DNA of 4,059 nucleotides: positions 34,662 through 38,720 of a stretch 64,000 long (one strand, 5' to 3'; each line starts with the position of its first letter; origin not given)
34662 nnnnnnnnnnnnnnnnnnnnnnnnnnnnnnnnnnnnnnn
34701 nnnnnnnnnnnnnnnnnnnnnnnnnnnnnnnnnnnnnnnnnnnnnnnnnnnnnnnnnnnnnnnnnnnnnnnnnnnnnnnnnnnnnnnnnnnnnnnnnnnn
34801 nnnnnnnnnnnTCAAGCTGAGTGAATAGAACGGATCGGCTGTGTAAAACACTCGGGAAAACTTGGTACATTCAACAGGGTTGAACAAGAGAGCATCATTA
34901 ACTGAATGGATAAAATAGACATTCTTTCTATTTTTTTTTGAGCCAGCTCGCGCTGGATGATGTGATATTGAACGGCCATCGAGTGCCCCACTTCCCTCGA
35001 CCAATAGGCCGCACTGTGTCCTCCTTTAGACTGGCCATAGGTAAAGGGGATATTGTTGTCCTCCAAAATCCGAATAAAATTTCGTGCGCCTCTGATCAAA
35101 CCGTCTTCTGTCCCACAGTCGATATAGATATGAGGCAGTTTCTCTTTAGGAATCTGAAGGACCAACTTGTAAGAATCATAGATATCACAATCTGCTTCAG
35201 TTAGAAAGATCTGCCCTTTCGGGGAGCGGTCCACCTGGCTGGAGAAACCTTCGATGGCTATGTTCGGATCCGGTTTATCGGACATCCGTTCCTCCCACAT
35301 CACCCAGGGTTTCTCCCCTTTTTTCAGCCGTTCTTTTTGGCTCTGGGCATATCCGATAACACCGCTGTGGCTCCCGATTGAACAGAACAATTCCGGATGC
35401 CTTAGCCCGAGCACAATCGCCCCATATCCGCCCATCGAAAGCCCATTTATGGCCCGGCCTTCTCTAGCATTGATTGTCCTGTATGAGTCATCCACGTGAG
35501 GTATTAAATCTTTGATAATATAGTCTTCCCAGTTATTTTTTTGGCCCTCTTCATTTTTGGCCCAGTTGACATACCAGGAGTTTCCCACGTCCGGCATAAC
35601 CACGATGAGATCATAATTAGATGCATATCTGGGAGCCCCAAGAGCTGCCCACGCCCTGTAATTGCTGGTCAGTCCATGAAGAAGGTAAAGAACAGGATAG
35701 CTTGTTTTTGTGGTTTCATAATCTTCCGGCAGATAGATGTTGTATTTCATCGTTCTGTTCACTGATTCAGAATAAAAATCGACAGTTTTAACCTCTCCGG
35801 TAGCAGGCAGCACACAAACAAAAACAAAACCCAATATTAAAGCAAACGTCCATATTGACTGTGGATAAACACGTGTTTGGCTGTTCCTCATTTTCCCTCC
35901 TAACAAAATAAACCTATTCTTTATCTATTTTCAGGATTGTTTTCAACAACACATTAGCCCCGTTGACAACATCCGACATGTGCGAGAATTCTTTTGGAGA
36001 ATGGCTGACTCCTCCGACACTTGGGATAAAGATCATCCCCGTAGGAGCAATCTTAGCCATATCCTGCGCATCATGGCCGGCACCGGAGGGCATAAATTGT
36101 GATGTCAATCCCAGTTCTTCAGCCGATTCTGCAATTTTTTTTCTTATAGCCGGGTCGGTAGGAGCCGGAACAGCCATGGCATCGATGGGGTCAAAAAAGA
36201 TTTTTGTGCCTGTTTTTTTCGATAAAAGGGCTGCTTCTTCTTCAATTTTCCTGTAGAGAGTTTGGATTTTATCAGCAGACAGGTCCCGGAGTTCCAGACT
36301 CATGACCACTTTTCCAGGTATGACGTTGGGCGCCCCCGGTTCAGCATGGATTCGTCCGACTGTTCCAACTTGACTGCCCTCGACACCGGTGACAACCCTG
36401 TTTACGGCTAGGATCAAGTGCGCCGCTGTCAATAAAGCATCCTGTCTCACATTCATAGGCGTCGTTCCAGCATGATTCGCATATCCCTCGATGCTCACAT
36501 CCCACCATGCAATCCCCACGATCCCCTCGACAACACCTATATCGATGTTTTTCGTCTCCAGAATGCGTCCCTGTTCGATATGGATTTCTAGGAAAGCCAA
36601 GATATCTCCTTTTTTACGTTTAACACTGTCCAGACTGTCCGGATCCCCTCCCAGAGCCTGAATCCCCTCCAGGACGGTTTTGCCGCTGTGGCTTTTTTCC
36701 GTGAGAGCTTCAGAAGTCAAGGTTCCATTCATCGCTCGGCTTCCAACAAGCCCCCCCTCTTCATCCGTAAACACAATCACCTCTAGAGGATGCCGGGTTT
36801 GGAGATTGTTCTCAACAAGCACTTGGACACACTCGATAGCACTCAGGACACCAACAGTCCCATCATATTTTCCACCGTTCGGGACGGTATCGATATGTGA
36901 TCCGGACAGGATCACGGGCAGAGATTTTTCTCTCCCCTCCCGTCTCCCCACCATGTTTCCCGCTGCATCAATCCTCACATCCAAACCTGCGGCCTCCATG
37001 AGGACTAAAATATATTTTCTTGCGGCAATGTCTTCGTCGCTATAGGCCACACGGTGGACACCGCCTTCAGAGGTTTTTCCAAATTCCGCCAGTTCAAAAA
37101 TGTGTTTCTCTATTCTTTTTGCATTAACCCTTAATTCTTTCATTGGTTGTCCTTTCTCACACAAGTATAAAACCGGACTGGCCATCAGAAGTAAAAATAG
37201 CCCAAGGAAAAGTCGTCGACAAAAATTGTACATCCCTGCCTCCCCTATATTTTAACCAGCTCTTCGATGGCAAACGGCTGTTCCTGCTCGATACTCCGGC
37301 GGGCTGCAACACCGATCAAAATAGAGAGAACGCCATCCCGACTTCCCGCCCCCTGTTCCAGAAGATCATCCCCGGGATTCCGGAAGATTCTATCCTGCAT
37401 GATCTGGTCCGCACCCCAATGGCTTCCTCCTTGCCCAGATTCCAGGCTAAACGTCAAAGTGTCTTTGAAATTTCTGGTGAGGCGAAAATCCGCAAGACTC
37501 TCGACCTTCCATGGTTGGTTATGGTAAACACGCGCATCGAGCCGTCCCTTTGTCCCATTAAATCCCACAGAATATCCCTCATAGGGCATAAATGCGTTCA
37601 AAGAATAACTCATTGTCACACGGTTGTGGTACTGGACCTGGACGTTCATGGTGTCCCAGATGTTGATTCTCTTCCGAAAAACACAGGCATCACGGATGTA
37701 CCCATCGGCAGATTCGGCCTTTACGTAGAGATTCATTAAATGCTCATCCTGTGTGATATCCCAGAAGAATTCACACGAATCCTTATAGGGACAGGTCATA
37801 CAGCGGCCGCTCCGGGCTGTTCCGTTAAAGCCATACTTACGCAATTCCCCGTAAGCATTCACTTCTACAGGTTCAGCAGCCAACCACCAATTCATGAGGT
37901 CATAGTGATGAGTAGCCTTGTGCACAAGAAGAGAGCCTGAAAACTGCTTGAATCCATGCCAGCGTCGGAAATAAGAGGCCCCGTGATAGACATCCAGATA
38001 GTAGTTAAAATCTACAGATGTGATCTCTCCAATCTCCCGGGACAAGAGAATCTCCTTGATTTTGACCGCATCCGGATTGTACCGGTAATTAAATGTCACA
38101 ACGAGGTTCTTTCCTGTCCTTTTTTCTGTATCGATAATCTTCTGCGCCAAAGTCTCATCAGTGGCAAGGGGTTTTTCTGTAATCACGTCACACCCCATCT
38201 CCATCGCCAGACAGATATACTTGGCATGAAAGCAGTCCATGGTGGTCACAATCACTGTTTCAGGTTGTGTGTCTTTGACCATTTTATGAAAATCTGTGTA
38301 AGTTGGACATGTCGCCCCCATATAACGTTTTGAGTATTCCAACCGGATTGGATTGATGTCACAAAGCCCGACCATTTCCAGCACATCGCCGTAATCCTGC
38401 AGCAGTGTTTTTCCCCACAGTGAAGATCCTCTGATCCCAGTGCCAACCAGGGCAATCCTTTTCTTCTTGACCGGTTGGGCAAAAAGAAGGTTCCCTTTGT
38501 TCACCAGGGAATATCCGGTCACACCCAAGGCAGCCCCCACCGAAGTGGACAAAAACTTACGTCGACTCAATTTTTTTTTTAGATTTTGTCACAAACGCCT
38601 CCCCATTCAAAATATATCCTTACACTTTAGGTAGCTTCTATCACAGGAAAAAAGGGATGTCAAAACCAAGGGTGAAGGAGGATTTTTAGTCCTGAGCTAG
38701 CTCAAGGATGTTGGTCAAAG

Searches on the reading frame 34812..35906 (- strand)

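Call 35: search_protein_families(library=pfam, proteins=[window:34812-35906:-], max_evalue=0.0001)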
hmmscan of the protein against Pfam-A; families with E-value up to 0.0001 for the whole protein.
window:34812-35906:- (364 aa): 1 family
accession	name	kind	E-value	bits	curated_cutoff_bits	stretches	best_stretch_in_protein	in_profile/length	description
PF00756.26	Esterase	-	1.2e-33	117.4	22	1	46-304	1-242/251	Putative esterase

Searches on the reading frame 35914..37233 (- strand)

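Call 35: search_protein_families(library=pfam, proteins=[window:35914-37233:-], max_evalue=0.0001)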
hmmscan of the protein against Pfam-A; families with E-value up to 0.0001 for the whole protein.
window:35914-37233:- (439 aa): 3 families
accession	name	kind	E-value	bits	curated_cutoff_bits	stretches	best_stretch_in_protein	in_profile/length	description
PF01546.33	Peptidase_M20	-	2e-29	103.4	24.6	1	111-434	3-205/206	Peptidase family M20/M25/M40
PF04389.22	Peptidase_M28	-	1.5e-09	38.3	21.3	1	93-168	1-76/193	Peptidase family M28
PF07687.19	M20_dimer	-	7.2e-06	26.4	21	1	239-335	4-100/107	Peptidase dimerisation domain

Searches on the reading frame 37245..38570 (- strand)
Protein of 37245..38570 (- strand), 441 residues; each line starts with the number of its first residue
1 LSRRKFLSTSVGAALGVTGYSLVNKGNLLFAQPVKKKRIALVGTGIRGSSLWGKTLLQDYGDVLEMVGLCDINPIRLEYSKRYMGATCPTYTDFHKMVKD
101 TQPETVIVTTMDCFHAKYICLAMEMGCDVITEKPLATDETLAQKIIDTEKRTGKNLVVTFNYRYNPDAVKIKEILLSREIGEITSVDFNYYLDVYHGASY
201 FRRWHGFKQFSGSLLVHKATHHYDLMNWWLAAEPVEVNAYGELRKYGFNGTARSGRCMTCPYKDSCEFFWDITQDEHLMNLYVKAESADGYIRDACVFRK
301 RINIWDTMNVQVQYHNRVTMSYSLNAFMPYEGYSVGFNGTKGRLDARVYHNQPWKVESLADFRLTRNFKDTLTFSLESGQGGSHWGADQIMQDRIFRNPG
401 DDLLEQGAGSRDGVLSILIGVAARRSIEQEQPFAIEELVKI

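Call 35: search_protein_families(library=pfam, proteins=[window:37245-38570:-], max_evalue=0.0001)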
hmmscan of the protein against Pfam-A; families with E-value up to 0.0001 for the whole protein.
window:37245-38570:- (441 aa): 3 families
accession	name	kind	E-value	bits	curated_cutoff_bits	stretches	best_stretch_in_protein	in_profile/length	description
PF02894.22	GFO_IDH_MocA_C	-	5e-17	62.9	22.9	1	172-431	1-214/218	Oxidoreductase family, C-terminal alpha/beta domain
PF01408.29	GFO_IDH_MocA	-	6.3e-16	59.6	24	1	38-159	2-119/120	Oxidoreductase family, NAD-binding Rossmann fold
PF22725.1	GFO_IDH_MocA_C3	-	1.9e-11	44.5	27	1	170-344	3-123/124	GFO/IDH/MocA C-terminal domain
